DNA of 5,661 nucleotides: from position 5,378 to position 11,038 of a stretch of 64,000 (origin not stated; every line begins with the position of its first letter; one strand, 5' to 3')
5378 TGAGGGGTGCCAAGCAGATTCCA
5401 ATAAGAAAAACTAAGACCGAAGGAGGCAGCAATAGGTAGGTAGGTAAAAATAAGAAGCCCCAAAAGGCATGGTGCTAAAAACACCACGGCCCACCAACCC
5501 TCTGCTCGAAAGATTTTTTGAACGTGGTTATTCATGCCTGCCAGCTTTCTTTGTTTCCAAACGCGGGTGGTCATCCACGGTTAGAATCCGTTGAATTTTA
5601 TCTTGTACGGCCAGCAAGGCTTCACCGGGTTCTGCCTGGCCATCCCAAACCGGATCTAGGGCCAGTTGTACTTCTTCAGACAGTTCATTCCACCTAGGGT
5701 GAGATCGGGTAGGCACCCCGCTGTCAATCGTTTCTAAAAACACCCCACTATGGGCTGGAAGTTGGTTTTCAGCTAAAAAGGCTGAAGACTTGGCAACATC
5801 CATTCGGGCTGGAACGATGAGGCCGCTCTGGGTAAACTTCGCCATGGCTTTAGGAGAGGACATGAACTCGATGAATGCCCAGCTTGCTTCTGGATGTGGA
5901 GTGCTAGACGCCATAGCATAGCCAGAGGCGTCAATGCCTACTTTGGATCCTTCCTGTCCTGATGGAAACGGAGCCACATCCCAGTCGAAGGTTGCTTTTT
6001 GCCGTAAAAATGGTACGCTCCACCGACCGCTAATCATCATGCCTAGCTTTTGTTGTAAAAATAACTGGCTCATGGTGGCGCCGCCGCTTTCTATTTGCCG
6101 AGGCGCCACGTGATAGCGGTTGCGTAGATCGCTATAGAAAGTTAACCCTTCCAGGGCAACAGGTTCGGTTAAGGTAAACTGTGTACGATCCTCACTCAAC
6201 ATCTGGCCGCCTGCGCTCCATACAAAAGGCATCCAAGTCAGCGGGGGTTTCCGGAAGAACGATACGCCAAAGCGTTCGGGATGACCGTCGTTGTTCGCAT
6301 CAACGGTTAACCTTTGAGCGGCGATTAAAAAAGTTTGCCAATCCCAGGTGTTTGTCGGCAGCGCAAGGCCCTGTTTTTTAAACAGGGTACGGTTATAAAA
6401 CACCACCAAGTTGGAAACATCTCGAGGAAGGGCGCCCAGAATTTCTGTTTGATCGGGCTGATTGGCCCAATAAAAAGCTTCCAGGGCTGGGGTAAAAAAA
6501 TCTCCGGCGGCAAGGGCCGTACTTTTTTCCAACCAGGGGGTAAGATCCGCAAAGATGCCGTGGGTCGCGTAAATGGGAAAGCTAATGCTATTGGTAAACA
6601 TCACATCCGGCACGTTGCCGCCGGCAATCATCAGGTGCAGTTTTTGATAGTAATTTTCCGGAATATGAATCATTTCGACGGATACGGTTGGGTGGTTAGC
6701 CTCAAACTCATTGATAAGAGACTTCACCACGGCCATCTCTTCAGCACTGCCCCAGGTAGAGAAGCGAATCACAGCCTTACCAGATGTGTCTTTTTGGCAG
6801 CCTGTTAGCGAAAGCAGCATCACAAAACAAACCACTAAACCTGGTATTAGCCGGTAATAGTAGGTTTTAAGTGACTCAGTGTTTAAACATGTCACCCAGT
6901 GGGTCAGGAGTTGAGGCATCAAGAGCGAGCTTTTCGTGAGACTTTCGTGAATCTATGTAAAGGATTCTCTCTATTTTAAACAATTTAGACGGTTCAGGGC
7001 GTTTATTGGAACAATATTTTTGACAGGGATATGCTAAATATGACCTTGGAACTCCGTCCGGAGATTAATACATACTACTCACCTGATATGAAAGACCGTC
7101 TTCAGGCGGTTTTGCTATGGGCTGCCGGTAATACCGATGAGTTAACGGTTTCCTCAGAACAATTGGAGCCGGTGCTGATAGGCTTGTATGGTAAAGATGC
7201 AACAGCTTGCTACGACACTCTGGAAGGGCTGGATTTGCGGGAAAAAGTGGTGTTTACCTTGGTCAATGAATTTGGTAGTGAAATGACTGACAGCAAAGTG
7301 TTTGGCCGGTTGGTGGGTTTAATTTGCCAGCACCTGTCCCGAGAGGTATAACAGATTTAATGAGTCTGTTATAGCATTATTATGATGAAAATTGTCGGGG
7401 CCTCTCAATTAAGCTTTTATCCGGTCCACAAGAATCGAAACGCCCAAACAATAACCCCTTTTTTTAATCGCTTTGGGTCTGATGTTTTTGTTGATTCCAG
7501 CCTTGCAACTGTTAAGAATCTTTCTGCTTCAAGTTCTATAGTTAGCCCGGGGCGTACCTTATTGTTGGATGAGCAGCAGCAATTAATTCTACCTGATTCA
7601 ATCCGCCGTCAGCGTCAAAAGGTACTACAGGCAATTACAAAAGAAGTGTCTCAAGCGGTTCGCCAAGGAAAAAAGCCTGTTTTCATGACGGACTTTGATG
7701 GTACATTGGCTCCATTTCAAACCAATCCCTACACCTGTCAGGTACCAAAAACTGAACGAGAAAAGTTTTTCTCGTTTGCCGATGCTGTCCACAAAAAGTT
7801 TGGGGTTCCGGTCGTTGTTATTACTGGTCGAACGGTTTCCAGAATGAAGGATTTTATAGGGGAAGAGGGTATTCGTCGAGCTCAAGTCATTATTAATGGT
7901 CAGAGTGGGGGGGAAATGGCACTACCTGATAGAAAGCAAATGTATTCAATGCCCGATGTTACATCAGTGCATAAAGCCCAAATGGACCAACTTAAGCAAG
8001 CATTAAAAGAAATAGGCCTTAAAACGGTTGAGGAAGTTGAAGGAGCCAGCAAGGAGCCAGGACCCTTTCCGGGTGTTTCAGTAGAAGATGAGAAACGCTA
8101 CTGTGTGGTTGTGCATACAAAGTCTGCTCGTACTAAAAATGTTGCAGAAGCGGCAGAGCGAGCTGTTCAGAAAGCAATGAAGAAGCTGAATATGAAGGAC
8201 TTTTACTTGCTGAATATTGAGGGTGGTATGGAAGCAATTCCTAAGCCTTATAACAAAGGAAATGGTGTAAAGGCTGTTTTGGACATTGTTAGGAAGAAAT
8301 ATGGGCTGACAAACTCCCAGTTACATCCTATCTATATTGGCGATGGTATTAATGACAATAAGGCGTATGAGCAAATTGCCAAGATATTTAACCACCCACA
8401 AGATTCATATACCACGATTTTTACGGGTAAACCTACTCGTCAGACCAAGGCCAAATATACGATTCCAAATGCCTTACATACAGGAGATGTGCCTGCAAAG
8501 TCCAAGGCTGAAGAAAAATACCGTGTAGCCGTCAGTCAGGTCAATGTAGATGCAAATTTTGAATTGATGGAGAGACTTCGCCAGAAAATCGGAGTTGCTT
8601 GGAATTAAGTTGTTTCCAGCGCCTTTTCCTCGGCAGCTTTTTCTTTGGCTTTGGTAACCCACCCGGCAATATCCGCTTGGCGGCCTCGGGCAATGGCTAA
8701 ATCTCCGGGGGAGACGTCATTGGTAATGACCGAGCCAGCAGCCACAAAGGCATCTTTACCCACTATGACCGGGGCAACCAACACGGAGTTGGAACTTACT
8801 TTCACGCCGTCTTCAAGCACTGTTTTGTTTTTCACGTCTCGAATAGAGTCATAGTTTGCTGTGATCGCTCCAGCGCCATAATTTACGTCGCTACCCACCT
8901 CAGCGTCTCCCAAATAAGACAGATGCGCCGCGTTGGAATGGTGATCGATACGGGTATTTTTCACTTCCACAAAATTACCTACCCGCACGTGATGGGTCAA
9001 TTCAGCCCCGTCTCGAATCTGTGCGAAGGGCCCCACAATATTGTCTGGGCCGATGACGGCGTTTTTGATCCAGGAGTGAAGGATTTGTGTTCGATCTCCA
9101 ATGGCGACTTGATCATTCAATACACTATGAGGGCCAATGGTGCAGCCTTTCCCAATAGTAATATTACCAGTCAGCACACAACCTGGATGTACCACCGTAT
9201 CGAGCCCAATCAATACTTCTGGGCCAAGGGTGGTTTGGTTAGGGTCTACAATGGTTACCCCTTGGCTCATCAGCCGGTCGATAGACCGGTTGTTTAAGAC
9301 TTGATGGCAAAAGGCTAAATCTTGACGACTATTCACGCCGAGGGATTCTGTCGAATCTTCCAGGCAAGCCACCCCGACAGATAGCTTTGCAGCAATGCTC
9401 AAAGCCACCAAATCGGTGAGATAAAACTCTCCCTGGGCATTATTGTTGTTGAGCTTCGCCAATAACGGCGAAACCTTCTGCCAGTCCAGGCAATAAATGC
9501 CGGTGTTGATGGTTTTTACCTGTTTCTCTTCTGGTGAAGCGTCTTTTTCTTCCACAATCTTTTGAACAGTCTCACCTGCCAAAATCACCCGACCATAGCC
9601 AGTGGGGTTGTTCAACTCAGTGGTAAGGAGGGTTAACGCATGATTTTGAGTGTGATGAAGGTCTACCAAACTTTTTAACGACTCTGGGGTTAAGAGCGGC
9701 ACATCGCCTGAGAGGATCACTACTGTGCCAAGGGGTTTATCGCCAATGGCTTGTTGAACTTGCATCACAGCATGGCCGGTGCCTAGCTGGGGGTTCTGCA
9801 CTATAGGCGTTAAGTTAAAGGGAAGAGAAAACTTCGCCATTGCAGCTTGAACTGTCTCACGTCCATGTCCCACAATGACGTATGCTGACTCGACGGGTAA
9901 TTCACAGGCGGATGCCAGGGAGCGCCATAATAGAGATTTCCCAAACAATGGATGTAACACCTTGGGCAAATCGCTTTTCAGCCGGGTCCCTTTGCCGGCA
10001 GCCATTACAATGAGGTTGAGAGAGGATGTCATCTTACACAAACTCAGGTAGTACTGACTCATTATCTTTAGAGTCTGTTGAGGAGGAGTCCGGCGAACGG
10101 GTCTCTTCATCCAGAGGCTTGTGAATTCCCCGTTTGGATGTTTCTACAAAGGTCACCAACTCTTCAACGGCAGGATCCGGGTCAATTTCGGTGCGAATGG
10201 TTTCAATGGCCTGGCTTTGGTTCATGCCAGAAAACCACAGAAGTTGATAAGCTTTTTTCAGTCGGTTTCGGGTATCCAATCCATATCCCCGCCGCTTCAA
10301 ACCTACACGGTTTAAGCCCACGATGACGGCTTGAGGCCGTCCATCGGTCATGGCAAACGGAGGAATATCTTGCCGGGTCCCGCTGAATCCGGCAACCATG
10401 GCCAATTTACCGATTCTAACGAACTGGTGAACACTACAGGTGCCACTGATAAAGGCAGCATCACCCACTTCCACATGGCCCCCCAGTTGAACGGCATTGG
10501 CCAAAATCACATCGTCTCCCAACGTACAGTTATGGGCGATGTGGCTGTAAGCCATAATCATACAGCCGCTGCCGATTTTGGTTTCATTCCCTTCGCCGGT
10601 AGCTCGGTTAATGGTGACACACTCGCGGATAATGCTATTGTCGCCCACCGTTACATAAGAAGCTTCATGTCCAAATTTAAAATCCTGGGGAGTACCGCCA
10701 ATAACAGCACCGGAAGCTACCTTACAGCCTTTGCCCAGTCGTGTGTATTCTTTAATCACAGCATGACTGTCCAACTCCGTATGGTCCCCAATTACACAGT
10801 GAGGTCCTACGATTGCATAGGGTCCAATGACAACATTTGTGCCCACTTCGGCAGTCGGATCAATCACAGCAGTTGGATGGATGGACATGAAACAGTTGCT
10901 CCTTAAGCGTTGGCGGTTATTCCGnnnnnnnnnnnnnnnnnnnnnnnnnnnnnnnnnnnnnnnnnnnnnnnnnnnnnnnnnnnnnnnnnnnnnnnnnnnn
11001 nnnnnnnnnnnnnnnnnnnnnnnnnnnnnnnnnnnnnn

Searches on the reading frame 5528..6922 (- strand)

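Call 33: search_protein_families(library=pfam, proteins=[window:5528-6922:-], max_evalue=0.00001)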
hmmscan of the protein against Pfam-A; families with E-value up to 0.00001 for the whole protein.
window:5528-6922:- (464 aa): 2 families
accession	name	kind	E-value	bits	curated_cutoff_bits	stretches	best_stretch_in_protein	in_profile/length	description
PF01547.30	SBP_bac_1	-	1e-37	131.3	26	1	60-360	4-306/307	Bacterial extracellular solute-binding protein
PF13416.11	SBP_bac_8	-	2.8e-30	106.5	27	1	69-388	2-277/279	Bacterial extracellular solute-binding protein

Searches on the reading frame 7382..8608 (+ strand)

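Call 33: search_protein_families(library=pfam, proteins=[window:7382-8608:+], max_evalue=0.00001)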
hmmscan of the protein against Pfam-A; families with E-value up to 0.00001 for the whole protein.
window:7382-8608:+ (408 aa): 2 families
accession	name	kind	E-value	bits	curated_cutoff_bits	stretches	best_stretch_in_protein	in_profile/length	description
PF02358.22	Trehalose_PPase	-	5e-10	39.3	27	1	102-360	1-230/235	Trehalose-phosphatase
PF08282.18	Hydrolase_3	-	3.9e-06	27.2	20.9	0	102-326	2-216/255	haloacid dehalogenase-like hydrolase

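Call 88: search_protein_families(library=ncbifam, proteins=[window:7382-8608:+], max_evalue=0.00001)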
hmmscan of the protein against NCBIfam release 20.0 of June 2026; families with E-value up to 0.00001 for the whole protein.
window:7382-8608:+ (408 aa): 4 families
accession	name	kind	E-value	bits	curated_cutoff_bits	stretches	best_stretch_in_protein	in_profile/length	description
TIGR00685.1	T6PP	equivalog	8.7e-18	65.1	68.05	1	96-361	1-235/250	trehalose-phosphatase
NF011071.0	PRK14501.1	equivalog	6.7e-14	51.1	634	1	76-363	471-713/729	bifunctional alpha,alpha-trehalose-phosphate synthase (UDP-forming)/trehalose-phosphatase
TIGR01484.1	HAD-SF-IIB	subfamily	4.2e-10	40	41.8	1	101-330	2-213/221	HAD-IIB family hydrolase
TIGR00099.1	Cof-subfamily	subfamily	2.1e-07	30.8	137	0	101-174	2-64/256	Cof-type HAD-IIB family hydrolase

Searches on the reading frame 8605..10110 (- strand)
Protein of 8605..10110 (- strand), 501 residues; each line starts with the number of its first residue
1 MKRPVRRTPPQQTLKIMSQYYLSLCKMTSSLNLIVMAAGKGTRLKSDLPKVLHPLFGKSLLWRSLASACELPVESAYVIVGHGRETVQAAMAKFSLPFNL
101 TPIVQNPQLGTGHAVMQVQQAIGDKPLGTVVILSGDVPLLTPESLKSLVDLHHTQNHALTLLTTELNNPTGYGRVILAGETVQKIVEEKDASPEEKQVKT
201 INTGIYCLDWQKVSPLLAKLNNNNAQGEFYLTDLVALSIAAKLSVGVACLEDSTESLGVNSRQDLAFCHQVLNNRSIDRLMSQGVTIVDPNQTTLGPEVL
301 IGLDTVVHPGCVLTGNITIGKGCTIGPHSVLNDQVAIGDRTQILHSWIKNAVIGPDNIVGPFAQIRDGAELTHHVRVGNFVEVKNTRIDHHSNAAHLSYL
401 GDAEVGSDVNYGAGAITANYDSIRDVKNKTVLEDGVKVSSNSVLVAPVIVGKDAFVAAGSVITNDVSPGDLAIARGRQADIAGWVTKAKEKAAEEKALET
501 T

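Call 33: search_protein_families(library=pfam, proteins=[window:8605-10110:-], max_evalue=0.00001)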
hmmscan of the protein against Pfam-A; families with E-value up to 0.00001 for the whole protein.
window:8605-10110:- (501 aa): 5 families
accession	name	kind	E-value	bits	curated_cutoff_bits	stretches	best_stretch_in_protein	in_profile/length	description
PF00132.30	Hexapep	-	3.6e-21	74.3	27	3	301-332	4-35/36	Bacterial transferase hexapeptide (six repeats)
PF00483.29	NTP_transferase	-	5.7e-17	62.6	21.2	1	34-239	3-210/245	Nucleotidyl transferase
PF12804.13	NTP_transf_3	-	7.2e-15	56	27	1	34-164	2-123/160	MobA-like NTP transferase domain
PF25084.1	LbH_EIF2B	-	1.3e-10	41.6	54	1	291-382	14-104/105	EIF2B subunit epsilon LbH domain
PF01128.25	IspD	-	2.6e-06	27.8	27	0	33-158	3-123/221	2-C-methyl-D-erythritol 4-phosphate cytidylyltransferase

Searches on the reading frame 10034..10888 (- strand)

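Call 33: search_protein_families(library=pfam, proteins=[window:10034-10888:-], max_evalue=0.00001)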
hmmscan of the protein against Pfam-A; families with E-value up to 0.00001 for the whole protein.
window:10034-10888:- (284 aa): 5 families
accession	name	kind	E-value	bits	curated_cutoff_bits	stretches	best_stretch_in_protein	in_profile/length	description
PF00132.30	Hexapep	-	2.8e-30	103.2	27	3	103-136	2-35/36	Bacterial transferase hexapeptide (six repeats)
PF13720.11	Acetyltransf_11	-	5.3e-24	84.9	24.5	1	174-255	1-81/82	Udp N-acetylglucosamine O-acyltransferase; Domain 2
PF25084.1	LbH_EIF2B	-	3.2e-10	40.4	54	0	79-161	22-101/105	EIF2B subunit epsilon LbH domain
PF21711.3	DCTN5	-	4.5e-07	30.1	40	0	49-129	55-134/182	Dynactin subunit 5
PF25087.1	GMPPB_C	-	6e-06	26.4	39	0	7-46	5-44/110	GMPPB C-terminal domain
